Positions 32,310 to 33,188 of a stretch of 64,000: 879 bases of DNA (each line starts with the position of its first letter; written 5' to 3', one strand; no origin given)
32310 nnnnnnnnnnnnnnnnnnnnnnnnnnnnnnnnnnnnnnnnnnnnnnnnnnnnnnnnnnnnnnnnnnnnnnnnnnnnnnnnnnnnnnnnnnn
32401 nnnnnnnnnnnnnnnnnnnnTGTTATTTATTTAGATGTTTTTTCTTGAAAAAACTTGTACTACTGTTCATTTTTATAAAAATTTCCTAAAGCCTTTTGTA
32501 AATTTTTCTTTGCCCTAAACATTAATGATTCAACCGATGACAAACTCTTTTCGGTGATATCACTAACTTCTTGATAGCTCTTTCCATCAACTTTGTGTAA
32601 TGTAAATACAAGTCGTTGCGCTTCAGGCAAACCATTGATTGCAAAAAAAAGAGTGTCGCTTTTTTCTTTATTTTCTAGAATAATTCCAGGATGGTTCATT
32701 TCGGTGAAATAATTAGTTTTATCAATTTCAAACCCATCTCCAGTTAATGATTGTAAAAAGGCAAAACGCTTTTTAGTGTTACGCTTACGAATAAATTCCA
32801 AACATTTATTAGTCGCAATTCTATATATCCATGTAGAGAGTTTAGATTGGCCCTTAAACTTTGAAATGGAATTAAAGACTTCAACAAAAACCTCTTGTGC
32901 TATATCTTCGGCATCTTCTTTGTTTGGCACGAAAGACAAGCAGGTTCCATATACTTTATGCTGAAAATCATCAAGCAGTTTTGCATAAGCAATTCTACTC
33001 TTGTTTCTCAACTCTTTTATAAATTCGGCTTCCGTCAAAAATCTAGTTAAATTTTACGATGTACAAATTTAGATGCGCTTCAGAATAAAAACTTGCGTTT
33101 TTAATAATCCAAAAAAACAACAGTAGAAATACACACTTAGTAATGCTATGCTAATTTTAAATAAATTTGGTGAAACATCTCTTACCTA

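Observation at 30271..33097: Regulon readable from sequence: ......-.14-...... promoter repeated 4 times exactly plus 1 degenerate copy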

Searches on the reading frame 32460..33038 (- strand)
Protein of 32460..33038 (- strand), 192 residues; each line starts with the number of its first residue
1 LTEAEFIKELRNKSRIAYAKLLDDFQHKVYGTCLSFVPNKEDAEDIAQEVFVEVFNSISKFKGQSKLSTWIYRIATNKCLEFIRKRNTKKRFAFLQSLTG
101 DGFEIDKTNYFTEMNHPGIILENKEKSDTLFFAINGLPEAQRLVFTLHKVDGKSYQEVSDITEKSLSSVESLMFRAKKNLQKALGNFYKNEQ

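Call 4: search_protein_families(library=pfam, proteins=[window:32460-33038:-], max_evalue=0.01)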
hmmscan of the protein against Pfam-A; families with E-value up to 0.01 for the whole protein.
window:32460-33038:- (192 aa): 3 families
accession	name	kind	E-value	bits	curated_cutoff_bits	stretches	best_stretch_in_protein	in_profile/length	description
PF04542.20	Sigma70_r2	-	6.6e-18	64.7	24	1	23-87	3-69/71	Sigma-70 region 2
PF08281.18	Sigma70_r4_2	-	1.2e-14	54.1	25.7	1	133-180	7-54/54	Sigma-70, region 4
PF04545.22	Sigma70_r4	-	4.3e-07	29.8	24.1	1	133-182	1-50/50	Sigma-70, region 4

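Call 7: find_related_loci(query=window:32460-33038:-, collection=genome_contigs, flank=6000)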
Query window:32460-33038:- (192 aa) in genome_contigs; peptide patterns used: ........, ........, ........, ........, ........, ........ (x = any residue, [..] = any of these).
596 stretches matched a pattern (row limit reached: there are more); 540 encode a relative of the query (tblastn E <= 1e-3); the best 80 are kept; 80 distinct loci.
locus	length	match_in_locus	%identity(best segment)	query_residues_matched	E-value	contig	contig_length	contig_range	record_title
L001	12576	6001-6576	87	1-192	1e-114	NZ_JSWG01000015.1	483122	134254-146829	Psychroserpens jangbogonensis strain PAMC 27130 PAMC27130_S19_contig_15, whole genome shotgun sequence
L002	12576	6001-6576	85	1-192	2e-112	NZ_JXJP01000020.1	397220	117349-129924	Psychroserpens mesophilus strain JCM 13413 JCM13413_S22_contig_20, whole genome shotgun sequence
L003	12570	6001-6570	86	1-190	4e-111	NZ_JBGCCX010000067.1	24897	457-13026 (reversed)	MAG: Psychroserpens sp. isolate SGMAG-96 contig67, whole genome shotgun sequence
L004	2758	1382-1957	84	1-192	2e-113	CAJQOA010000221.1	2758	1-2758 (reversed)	MAG: uncultured Psychroserpens sp. isolate 10_20180426_Bin_METABAT_53_1 genome assembly, contig: c_000004121241, whole g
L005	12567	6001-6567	84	1-189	5e-109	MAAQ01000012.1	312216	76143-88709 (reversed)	Flavobacteriales bacterium 33_180_T64 BD02T64_scaffold_41, whole genome shotgun sequence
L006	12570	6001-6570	82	1-190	7e-105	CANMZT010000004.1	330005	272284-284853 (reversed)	uncultured Algibacter sp. isolate W4E-6-G.fasta genome assembly, contig: NODE_4, whole genome shotgun sequence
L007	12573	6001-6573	80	1-191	2e-104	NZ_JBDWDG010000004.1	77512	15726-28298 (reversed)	MAG: Algibacter sp. isolate LC.120.F.D4_374_45 LC_120_F_D4_374_45_000000000004, whole genome shotgun sequence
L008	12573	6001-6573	79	1-191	3e-104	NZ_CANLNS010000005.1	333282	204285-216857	Uncultured Psychroserpens sp. isolate 3-1643-Z.fasta NODE_5, whole genome shotgun sequence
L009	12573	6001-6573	81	1-191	2e-104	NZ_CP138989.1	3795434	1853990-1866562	Algibacter sp. R77976 chromosome, complete genome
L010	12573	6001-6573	80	1-191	6e-104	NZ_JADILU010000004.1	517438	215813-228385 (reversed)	Psychroserpens luteus strain SM1212 NODE_4_length_517438_cov_64.819374, whole genome shotgun sequence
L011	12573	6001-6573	80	1-191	2e-103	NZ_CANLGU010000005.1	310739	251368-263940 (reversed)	Uncultured Algibacter sp. isolate 2-1252.fasta NODE_5, whole genome shotgun sequence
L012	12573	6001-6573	81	1-191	9e-104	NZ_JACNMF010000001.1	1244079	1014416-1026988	Hyunsoonleella aquatilis strain SJ7 contig1, whole genome shotgun sequence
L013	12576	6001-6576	79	1-192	8e-103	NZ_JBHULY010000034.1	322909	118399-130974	Hyunsoonleella rubra strain KCTC 42398 platanus_K_21_77_34, whole genome shotgun sequence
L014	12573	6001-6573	78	1-191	5e-103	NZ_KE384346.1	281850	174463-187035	Psychroserpens burtonensis DSM 12212 H593DRAFT_scaffold00002.2, whole genome shotgun sequence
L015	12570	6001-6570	81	1-190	1e-102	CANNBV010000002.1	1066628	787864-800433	uncultured Flavobacteriaceae bacterium isolate 4-544.fasta genome assembly, contig: NODE_2, whole genome shotgun sequenc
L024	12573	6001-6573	80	1-191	7e-102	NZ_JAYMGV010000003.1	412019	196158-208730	Tamlana sp. 2201CG12-4 contig3, whole genome shotgun sequence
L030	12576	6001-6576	79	1-192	3e-101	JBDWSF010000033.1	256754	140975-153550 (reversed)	MAG: Algibacter sp. isolate CI.47.F.D1_481_46 CI_47_F_D1_481_46_000000000033, whole genome shotgun sequence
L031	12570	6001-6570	77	1-190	5e-101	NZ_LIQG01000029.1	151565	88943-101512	Lacinutrix mariniflava strain AKS432 ctg7180000000644, whole genome shotgun sequence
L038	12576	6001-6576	78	1-192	2e-100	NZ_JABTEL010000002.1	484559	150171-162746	Winogradskyella undariae strain CCUG 63832 NODE_2_length_484559_cov_119.531590, whole genome shotgun sequence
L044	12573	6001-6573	77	1-191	9e-100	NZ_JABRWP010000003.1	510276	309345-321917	Winogradskyella eckloniae strain EC29 NODE_3_length_510276_cov_47.188400, whole genome shotgun sequence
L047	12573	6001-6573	77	1-191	3e-99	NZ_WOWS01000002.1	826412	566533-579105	Winogradskyella endarachnes strain HL2-2 IOKEMLJD_2, whole genome shotgun sequence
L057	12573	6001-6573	76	1-191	1e-97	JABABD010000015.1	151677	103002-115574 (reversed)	MAG: Flavobacteriaceae bacterium isolate bin3o c_000000181388, whole genome shotgun sequence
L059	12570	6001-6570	76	1-190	9e-98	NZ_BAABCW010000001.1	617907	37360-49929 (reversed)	Aquimarina addita strain JCM 17106 sequence01, whole genome shotgun sequence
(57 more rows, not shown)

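Call 8: search_protein_families(library=ncbifam, proteins=[window:32460-33038:-], max_evalue=0.01)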
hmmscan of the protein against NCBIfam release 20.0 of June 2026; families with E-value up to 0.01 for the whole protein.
window:32460-33038:- (192 aa): 99 families (the best 25 are shown)
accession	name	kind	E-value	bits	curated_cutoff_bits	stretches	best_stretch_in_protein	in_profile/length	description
NF007223.0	PRK09641.1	equivalog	2e-32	112.5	209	1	4-186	6-186/187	RNA polymerase sigma factor SigW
TIGR02937.1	sigma70-ECF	superfamily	1.6e-29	102.7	42.9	1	17-184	2-165/165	sigma-70 family RNA polymerase sigma factor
NF008888.0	PRK11922.1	equivalog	4.6e-29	101.7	204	1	3-185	17-197/231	RNA polymerase sigma factor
TIGR02948.1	SigW_bacill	equivalog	1.7e-28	100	243.1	1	5-186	7-186/187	RNA polymerase sigma factor SigW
TIGR02939.1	RpoE_Sigma70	equivalog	4.5e-28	98.5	236.15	1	5-184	9-186/190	RNA polymerase sigma factor RpoE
TIGR02985.1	Sig70_bacteroi1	subfamily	4e-27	95.4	126.4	1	17-184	2-162/162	RNA polymerase sigma-70 factor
NF009166.1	PRK12513.1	equivalog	4.1e-27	95.2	206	1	12-186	18-188/193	RNA polymerase sigma factor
NF058625.1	sigma_PG0214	equivalog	3.7e-25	88.6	130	1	18-189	6-166/170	GFO_1088 family ECF-type sigma factor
TIGR02950.1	SigM_subfam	subfamily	2.3e-24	86.1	147.95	1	21-183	5-157/159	RNA polymerase sigma factor, SigM family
NF006089.0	PRK08241.1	subfamily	2.3e-24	86.1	240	1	8-182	14-202/343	RNA polymerase subunit sigma-70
NF006930.0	PRK09415.1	subfamily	3.8e-24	85.5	198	1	18-184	18-175/179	RNA polymerase factor sigma C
NF004113.0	PRK05602.1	equivalog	2.7e-23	82.7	208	1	4-186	33-203/211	RNA polymerase sigma factor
TIGR02960.1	SigX5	hypoth_equivalog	3.2e-23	82.4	264.75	2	16-95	5-84/322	RNA polymerase sigma-70 factor, TIGR02960 family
NF009168.0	PRK12515.1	subfamily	9.5e-22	77.4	236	1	3-184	9-179/189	RNA polymerase sigma factor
NF007222.0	PRK09640.1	equivalog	2.6e-21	76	194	1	9-183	20-181/188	RNA polymerase sigma factor SigX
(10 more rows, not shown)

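Call 15: search_protein_families(library=pfam, proteins=[L006:7601-9055:+, L030:8128-8874:+, L044:8074-9663:+, L047:10492-11721:+, L057:11229-12299:+, L024:7697-8629:+, L038:8803-9837:+, L059:9589-10929:+, L012:7597-8664:+, L031:10278-11918:+], max_evalue=0.001)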
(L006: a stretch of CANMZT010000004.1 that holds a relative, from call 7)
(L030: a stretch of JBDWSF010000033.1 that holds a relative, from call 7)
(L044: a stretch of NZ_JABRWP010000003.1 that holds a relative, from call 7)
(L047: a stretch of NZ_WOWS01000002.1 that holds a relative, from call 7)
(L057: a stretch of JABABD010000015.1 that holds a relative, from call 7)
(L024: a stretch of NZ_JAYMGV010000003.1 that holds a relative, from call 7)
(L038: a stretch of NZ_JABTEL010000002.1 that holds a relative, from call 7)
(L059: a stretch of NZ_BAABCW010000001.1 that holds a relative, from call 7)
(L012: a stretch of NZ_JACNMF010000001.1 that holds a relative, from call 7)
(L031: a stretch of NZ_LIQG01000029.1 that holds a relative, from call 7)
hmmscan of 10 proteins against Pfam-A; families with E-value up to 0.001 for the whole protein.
L006:7601-9055:+ (485 aa): 1 family
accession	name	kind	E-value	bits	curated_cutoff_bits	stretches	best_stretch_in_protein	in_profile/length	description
PF08757.17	CotH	-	9.3e-71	239.4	23.8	1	147-477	1-320/322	CotH kinase protein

L030:8128-8874:+ (249 aa): 1 family
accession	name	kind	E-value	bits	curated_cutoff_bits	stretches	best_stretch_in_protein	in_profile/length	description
PF09359.15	VTC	-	1.2e-31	110.5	23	1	27-229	1-235/235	VTC domain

L044:8074-9663:+ (530 aa): 1 family
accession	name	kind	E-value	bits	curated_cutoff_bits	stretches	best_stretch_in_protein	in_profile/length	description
PF14262.12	Cthe_2159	-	2.4e-57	194.6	25.8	2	102-288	2-191/262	Carbohydrate-binding domain-containing protein Cthe_2159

L047:10492-11721:+ (410 aa): 1 family
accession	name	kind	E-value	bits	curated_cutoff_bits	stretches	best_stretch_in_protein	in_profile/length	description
PF07603.17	Lcl_C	-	4.2e-49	166.2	34.9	2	257-366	1-112/117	Lcl C-terminal domain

L057:11229-12299:+ (357 aa): 4 families
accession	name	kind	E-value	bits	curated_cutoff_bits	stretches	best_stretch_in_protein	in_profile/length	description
PF15902.12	Sortilin-Vps10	-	3.8e-10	39.6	33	2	162-286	2-115/446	Sortilin, neurotensin receptor 3,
PF14870.12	PSII_BNR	-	3.8e-09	36.7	27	0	203-259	245-296/303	Photosynthesis system II assembly factor YCF48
PF02012.26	BNR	-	4.2e-07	29.4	27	0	272-282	2-12/12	BNR/Asp-box repeat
PF24316.1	Tli3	-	0.00051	20.8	27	0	192-228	59-98/129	T6SS Tli3 immunity protein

L024:7697-8629:+ (311 aa): 1 family
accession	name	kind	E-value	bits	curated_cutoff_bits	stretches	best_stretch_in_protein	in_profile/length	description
PF14240.11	YHYH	-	1.7e-52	178.7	25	1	93-281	1-193/193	YHYH protein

L038:8803-9837:+ (345 aa): 1 family
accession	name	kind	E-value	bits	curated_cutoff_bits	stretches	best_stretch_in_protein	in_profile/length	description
PF14240.11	YHYH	-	3.1e-10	40.8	25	1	224-300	22-110/193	YHYH protein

L059:9589-10929:+ (447 aa): 1 family
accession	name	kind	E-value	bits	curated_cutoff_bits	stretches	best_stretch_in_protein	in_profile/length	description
PF14240.11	YHYH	-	1e-13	52.1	25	1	229-346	1-133/193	YHYH protein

L012:7597-8664:+ (356 aa): 5 families
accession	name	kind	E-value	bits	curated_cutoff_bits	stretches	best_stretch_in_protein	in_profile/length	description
PF14240.11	YHYH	-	1.3e-51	175.7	25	1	97-285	1-193/193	YHYH protein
PF13202.12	EF-hand_5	-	3.7e-08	32.9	25.9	1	300-317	3-20/25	EF hand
PF13405.12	EF-hand_6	-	1.6e-06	27.8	25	0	300-319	4-23/30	EF-hand domain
PF13499.12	EF-hand_7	-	3.4e-05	24.6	30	0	298-317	42-61/67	EF-hand domain pair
PF00036.39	EF-hand_1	-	3.4e-05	23.5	25.4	0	299-317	3-21/29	EF hand domain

L031:10278-11918:+ (547 aa): 6 families
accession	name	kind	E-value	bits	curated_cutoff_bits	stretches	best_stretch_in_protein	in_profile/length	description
PF14240.11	YHYH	-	1.9e-53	181.7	25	1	285-473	1-193/193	YHYH protein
PF13499.12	EF-hand_7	-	4.9e-20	72.1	30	1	71-128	4-61/67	EF-hand domain pair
PF13405.12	EF-hand_6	-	1.6e-17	61.9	25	0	138-160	3-25/30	EF-hand domain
PF00036.39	EF-hand_1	-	3.2e-17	61.2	25.4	0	139-159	4-24/29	EF hand domain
PF13202.12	EF-hand_5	-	2.8e-15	55.4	25.9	1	524-543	2-22/25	EF hand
PF10591.15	SPARC_Ca_bdg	-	5.9e-05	23.8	22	0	508-544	42-78/113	Secreted protein acidic and rich in cysteine Ca binding region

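Call 44: search_solved_structures(query=window:32460-33038:-, max_evalue=1e-8)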
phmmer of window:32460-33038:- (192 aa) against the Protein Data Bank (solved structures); distinct sequences matched with E-value up to 1e-8: 14.
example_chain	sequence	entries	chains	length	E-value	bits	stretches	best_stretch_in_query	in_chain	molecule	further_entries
1or7_A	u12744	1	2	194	1.5e-22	83.7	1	5-181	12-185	RNA polymerase sigma-E factor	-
6in7_B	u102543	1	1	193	2.2e-22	83.3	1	6-185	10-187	RNA polymerase sigma-H factor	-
6jbq_F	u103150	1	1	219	2.3e-22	83.2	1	5-181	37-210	ECF RNA polymerase sigma-E factor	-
8z6g_B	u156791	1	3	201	2.4e-22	83.1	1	6-185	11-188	RNA polymerase sigma factor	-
5wuq_A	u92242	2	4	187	1.5e-19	74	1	6-184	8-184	ECF RNA polymerase sigma factor SigW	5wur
6jcy_F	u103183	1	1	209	2.3e-12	50.6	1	28-186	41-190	ECF RNA polymerase sigma factor SigH,ECF RNA polymerase sigma factor SigE,ECF RNA polymera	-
5zx2_F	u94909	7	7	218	3.2e-12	50.1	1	27-186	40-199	ECF RNA polymerase sigma factor SigH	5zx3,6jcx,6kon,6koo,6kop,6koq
7qh5_A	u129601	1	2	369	4.7e-12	49.6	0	11-86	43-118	RNA polymerase sigma factor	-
9m9d_F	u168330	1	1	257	8.9e-11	45.4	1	20-183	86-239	ECF RNA polymerase sigma factor SigE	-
9m9e_F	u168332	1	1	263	9.5e-11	45.3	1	20-183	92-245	ECF RNA polymerase sigma factor SigE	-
9m98_F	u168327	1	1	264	9.7e-11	45.3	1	20-183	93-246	ECF RNA polymerase sigma factor SigE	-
2map_A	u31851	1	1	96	3e-10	43.7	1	3-83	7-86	RNA polymerase sigma factor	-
2mao_A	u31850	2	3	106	3.7e-10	43.4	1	4-84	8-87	RNA polymerase sigma factor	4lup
5or5_A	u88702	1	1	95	2.1e-09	41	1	3-83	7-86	ECF RNA polymerase sigma-E factor,ECF RNA polymerase sigma factor SigW,ECF RNA polymerase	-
